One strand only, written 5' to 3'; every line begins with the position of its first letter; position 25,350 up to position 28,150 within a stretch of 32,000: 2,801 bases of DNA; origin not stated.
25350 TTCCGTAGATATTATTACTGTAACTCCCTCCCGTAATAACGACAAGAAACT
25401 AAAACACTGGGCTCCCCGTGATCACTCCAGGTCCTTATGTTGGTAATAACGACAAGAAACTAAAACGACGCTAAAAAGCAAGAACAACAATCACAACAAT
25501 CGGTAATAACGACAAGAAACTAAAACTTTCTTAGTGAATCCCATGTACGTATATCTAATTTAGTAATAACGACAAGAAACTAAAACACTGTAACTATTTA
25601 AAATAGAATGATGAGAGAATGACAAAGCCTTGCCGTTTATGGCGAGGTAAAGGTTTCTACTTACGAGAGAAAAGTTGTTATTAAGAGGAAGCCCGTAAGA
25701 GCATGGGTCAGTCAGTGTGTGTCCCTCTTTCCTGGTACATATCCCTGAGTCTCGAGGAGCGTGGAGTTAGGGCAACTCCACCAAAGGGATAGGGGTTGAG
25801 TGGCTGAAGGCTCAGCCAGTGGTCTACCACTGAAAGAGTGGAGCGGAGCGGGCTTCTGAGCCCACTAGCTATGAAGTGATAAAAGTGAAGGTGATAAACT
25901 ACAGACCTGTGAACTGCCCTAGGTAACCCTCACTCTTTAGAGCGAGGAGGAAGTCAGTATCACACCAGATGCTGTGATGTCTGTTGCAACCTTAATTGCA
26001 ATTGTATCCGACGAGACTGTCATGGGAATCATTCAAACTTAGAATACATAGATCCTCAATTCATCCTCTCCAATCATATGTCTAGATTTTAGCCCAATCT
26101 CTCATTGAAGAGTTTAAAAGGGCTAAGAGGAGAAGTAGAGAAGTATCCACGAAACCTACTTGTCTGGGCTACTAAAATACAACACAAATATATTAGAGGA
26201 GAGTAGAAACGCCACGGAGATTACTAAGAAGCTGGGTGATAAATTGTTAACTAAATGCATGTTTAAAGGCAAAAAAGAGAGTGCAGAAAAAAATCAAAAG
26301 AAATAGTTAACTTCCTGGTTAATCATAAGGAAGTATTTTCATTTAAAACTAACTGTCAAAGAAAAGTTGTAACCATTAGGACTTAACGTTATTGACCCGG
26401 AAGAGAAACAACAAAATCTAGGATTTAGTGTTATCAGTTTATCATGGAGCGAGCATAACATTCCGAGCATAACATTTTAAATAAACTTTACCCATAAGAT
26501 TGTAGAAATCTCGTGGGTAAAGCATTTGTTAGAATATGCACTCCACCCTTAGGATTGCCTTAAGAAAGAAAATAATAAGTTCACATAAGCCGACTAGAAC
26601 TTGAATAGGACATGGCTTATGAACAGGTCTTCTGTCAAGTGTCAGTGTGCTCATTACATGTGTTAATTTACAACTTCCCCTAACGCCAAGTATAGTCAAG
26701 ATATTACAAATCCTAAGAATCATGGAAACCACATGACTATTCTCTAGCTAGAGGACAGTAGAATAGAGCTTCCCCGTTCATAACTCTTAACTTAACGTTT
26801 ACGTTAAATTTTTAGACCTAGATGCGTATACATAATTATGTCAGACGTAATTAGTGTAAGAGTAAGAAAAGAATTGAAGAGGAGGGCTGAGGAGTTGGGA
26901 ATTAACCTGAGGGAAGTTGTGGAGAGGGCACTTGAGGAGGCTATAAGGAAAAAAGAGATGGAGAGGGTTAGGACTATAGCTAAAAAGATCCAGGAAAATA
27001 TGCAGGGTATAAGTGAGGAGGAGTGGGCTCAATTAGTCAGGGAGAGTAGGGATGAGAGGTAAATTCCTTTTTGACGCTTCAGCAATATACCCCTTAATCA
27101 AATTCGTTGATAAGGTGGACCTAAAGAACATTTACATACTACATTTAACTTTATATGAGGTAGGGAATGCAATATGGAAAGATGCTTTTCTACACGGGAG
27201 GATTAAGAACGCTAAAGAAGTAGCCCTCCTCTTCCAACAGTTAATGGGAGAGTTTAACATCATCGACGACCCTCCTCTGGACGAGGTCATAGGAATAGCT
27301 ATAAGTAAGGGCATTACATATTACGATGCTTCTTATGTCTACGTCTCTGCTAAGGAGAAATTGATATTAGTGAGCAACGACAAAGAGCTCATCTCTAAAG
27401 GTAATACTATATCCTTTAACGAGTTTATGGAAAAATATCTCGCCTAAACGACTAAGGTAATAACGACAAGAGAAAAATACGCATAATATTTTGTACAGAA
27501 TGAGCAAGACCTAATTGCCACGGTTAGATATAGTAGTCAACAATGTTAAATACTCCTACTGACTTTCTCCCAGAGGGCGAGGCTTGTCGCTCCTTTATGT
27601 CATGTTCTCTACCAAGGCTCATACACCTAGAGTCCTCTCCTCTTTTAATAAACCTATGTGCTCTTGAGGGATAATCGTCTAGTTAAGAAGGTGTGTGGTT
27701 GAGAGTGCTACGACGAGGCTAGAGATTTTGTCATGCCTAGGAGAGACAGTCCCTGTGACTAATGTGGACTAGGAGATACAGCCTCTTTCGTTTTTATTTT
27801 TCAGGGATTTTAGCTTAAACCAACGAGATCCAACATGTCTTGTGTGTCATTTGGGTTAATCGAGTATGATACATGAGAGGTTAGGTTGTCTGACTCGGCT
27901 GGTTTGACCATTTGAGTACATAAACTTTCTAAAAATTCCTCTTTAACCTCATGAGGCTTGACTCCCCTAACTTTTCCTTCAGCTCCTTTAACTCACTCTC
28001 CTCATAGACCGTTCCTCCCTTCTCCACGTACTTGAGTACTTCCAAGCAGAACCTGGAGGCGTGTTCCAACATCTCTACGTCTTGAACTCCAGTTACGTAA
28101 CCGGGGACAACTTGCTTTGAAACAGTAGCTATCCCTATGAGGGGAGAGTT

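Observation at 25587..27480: vapBC and a G+C-rich element sit between the last array repeat and an orphan degenerate repeat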

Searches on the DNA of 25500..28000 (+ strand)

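Call 6: search_rna_families(source=window, start=25500, end=28000, threshold=evalue, max_evalue=10, show_alignments=3)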
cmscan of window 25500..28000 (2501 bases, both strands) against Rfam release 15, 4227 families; matches with E-value up to 10: 3.
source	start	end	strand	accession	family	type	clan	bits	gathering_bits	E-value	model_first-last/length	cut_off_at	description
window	25846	25966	+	RF00062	HgcC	Gene;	-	25.5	50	0.0033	1-130/130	no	HgcC family RNA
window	26668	26763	-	RF03347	mir-2816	Gene; miRNA;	-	19.2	49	1.3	1-74/74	no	mir-2816 microRNA precursor family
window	25737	25948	+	RF02656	sot0042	Gene; sRNA;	-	16.7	88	0.21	1-174/174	no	Sense overlapping transcript RNA 0042 (sot)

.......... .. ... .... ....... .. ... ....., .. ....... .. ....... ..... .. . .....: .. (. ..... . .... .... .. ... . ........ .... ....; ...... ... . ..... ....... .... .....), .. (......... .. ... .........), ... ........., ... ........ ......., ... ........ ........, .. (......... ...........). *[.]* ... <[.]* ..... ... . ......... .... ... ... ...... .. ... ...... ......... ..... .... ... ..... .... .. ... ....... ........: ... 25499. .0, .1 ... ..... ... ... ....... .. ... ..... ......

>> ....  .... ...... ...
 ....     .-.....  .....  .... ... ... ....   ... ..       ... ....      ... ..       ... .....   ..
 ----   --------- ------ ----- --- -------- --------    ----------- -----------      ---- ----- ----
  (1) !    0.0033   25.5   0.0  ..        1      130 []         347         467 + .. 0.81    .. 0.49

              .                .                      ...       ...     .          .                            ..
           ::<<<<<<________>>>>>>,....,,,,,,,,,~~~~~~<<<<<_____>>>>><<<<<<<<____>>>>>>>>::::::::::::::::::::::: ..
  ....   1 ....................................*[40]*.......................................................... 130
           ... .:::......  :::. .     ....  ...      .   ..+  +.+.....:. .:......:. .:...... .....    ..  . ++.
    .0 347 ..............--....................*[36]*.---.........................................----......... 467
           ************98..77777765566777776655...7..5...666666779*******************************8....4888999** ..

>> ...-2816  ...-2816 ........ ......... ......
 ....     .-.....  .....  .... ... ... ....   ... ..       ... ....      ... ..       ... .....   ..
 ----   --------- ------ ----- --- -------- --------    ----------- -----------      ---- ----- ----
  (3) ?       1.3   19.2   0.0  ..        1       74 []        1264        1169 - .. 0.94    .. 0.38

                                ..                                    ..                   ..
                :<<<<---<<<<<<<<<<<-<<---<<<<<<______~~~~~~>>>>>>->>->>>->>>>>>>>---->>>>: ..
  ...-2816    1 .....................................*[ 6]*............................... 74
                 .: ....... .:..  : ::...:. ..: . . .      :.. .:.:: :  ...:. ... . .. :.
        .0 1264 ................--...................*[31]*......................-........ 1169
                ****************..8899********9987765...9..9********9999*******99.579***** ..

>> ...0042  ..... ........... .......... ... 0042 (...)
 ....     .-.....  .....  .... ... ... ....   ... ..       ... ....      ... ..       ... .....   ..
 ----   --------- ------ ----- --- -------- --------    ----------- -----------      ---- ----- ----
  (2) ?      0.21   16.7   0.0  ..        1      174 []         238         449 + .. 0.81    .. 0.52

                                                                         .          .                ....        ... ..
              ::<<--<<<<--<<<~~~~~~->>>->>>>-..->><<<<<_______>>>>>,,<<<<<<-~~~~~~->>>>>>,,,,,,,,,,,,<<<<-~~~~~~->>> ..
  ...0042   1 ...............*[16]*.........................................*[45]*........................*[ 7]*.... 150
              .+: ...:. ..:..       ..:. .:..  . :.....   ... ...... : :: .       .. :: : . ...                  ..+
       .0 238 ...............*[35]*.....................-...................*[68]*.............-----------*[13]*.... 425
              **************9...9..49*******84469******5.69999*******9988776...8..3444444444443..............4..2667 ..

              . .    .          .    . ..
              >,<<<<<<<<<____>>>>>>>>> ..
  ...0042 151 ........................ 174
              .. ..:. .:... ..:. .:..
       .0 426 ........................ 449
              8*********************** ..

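Call 21: search_rna_families(source=window, start=27480, end=27930, threshold=evalue, max_evalue=10, show_alignments=3)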
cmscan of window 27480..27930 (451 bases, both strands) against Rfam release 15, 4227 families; matches with E-value up to 10: 2.
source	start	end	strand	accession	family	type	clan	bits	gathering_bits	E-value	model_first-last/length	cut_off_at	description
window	27489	27656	+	RF01983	Pinc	Gene; lncRNA;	-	16.5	60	2.1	1-154/154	no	Pregnancy induced noncoding RNA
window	27568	27685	-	RF00472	snosnR55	Gene; snRNA; snoRNA; CD-box;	CL00054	16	50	3.6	1-92/92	no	Small nucleolar RNA snR55/Z10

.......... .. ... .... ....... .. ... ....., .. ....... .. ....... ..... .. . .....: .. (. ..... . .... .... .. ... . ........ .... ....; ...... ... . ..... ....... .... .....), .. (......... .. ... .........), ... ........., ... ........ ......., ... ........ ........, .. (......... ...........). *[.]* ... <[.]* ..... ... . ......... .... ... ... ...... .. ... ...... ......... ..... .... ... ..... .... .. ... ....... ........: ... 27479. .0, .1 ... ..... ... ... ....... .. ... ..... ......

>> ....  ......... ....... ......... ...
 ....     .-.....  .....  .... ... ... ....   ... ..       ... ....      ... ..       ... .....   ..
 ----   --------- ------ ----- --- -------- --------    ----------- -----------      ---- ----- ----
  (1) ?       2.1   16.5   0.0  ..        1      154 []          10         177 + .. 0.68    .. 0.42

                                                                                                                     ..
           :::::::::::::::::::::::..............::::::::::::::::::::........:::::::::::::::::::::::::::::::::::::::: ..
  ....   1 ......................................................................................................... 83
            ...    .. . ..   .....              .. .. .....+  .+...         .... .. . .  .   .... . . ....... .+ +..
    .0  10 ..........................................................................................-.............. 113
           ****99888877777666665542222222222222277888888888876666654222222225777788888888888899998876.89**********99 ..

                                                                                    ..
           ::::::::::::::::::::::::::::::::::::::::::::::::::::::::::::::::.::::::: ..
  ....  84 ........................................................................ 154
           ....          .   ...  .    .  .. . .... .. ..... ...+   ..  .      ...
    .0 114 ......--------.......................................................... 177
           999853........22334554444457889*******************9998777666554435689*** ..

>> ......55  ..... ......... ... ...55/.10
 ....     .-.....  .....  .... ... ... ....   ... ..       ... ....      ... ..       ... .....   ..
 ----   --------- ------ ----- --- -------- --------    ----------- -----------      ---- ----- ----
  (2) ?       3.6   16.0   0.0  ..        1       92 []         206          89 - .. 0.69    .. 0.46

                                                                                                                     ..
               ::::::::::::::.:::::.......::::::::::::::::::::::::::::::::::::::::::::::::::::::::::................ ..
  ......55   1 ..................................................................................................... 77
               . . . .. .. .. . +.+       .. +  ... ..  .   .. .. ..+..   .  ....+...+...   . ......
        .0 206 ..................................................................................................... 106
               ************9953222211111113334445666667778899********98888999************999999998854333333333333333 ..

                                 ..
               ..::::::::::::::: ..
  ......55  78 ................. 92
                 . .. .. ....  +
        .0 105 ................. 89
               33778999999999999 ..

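Call 40: search_dna_similar(query=window:25587-27520:+, collection=plasmids, mode=distant, max_rows=15)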
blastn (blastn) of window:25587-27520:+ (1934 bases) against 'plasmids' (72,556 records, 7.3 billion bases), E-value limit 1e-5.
Records with a match: 2; places in all: 2; records where one place covers at least 80% of the query: 0.
Best place of each record, by identity: 60-80% 2.
By first word of the organism name: Saccharolobus 1; Sulfolobus 1.
By predicted mobility (MOB-suite, as given by PLSDB): non-mobilizable 1; conjugative 1.
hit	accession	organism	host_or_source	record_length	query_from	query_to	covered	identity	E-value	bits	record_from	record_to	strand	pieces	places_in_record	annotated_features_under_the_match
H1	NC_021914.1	Saccharolobus solfataricus P2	geyser water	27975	150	376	12%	77.3%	2e-37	165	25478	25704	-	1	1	RNA-guided endonuclease TnpB family protein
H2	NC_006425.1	Sulfolobus islandicus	-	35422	150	374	12%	77.1%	3e-35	159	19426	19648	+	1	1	RNA-guided endonuclease TnpB family protein | hypothetical protein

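Call 41: search_dna_similar(query=window:25587-27520:+, collection=phages, mode=distant, max_rows=15)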
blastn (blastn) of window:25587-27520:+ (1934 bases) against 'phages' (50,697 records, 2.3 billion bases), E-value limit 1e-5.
Records with a match: 2; places in all: 2; records where one place covers at least 80% of the query: 0.
Best place of each record, by identity: 60-80% 2.
By first word of the organism name: Sulfolobus 2.
By host as written in the record: Sulfolobus solfataricus P2 2.
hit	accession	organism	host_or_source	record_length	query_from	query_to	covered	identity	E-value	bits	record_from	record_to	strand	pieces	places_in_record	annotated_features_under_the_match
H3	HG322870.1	Sulfolobus monocaudavirus SMV1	Sulfolobus solfataricus P2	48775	150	371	11%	78.1%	5e-40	173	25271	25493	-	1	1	transposon:IS element-IS200-605 | IS605 OrfB family protein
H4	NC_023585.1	Sulfolobus monocaudavirus SMV1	Sulfolobus solfataricus P2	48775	150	371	11%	78.1%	5e-40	173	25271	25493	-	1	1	transposon:IS element-IS200-605 | transposase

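Call 42: get_annotated_region(hit=H3, flank=2500)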
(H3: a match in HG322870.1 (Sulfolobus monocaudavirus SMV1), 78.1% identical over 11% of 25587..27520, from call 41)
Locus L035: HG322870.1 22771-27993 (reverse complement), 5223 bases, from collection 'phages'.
description: Sulfolobus monocaudavirus SMV1 complete genome.
organism: Sulfolobus monocaudavirus SMV1 (NCBI taxid 1351702)
taxonomy: Viruses; Bicaudaviridae
host: Sulfolobus solfataricus P2; source: geyser water; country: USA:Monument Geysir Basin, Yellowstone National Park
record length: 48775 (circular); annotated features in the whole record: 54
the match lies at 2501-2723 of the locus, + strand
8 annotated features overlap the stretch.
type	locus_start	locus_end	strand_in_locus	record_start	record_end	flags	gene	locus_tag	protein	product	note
CDS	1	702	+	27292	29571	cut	-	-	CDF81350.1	Von Willebrand factor A domain-containing viral protein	-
mobile_element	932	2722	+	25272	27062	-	-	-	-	transposon:IS element-IS200-605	-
CDS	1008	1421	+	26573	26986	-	-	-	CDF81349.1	IS200 OrfA family protein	-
CDS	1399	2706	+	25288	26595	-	-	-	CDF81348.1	IS605 OrfB family protein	-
CDS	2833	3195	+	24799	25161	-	-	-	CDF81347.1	hypothetical transmembrane protein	-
CDS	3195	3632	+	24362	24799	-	-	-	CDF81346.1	hypothetical protein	-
CDS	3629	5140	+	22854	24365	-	-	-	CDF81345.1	conserved archaeal viral AAA-ATPase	-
CDS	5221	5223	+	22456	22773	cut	-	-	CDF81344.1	Zinc finger,SWIM domain-containing protein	-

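Call 43: get_annotated_region(hit=H2, flank=2500)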
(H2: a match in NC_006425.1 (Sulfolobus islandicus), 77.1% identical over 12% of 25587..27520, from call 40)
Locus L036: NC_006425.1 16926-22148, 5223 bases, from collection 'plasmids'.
description: Sulfolobus islandicus plasmid pHVE14, complete sequence
organism: Sulfolobus islandicus (NCBI taxid 43080)
taxonomy: Archaea; Thermoproteota; Thermoprotei; Sulfolobales; Sulfolobaceae; Sulfolobus; Sulfolobus islandicus
host: -; source: -; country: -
typing (MOB-suite, as given by PLSDB): conjugative; replicon rep_cluster_1343; relaxase MOB_Unknown; mating-pair formation MPF_T
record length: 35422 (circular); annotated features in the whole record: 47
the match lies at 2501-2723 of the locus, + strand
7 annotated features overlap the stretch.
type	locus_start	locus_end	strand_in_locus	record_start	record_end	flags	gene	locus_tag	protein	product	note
CDS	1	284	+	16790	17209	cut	-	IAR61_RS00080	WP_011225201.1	STK_08120 family protein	-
CDS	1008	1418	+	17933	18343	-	tnpA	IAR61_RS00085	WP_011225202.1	IS200/IS605-like element ISSis2 family transposase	GO:0006313 - DNA transposition [Evidence IEA]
CDS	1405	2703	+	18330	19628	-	-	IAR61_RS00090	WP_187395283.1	RNA-guided endonuclease TnpB family protein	-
CDS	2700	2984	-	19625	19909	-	-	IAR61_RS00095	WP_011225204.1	hypothetical protein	-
CDS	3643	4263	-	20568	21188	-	-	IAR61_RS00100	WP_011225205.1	hypothetical protein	-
CDS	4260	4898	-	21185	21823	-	-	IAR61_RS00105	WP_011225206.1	hypothetical protein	-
CDS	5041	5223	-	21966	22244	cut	-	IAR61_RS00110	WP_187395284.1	transcriptional regulator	-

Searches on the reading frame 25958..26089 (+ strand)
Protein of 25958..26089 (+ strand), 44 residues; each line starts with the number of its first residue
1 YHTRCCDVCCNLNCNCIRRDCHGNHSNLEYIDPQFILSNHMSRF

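Call 72: search_protein_families(library=pfam, proteins=[window:25958-26089:+], max_evalue=1)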
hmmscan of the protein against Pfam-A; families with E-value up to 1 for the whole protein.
seq(44 aa): 0 families

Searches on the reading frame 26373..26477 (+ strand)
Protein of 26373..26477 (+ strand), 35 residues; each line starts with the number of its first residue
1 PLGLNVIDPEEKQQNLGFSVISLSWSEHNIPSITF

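Call 72: search_protein_families(library=pfam, proteins=[window:26373-26477:+], max_evalue=1)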
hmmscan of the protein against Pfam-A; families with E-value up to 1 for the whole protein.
seq(35 aa): 1 family
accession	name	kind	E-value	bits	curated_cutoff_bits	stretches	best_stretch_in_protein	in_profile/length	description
PF01949.23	Endo_dU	-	0.13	12.1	32.7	1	3-32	78-107/182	Endonuclease dU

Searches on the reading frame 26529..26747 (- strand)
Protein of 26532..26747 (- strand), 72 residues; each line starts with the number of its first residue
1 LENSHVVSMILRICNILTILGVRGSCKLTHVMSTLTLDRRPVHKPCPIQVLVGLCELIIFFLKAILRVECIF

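Call 14: search_protein_families(library=pfam, proteins=[window:26529-26732:-], max_evalue=0.01)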
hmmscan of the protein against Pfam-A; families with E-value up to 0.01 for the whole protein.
window:26529-26732:- (67 aa): 0 families

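Call 70: search_dna_similar(query=window:26529-26732:-, collection=plasmids, mode=protein, max_rows=10, max_evalue=1)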
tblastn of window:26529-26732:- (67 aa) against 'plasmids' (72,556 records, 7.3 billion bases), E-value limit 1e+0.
No match.

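Call 72: search_protein_families(library=pfam, proteins=[window:26532-26747:-], max_evalue=1)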
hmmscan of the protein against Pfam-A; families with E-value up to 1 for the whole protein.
seq(72 aa): 0 families

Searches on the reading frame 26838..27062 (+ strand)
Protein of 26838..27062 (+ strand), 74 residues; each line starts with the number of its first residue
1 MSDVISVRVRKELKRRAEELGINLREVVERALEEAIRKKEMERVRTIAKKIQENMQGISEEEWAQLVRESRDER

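Call 14: search_protein_families(library=pfam, proteins=[window:26838-27062:+], max_evalue=0.01)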
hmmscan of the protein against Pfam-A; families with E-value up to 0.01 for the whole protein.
window:26838-27062:+ (74 aa): 2 families
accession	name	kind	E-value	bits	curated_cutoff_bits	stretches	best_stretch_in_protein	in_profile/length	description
PF07362.18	CcdA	-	5.2e-05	24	22.4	1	5-47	4-46/71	Post-segregation antitoxin CcdA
PF18757.6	Nmad5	-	0.005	17.4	27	1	10-64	18-73/206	Nucleotide modification associated domain 5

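Call 50: search_protein_families(library=ncbifam, proteins=[window:26838-27062:+], max_evalue=0.01)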
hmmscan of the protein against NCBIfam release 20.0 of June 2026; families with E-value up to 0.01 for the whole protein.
window:26838-27062:+ (74 aa): 2 families
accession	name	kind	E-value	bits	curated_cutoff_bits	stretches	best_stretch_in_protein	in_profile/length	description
NF050799.1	TA_anti_VapB_Sulfo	equivalog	3.2e-10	40.4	60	1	4-72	1-69/69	type II toxin-antitoxin system VapB family antitoxin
NF053561.1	Rkd2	equivalog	0.002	17.8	290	1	5-69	132-194/196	arcadin-2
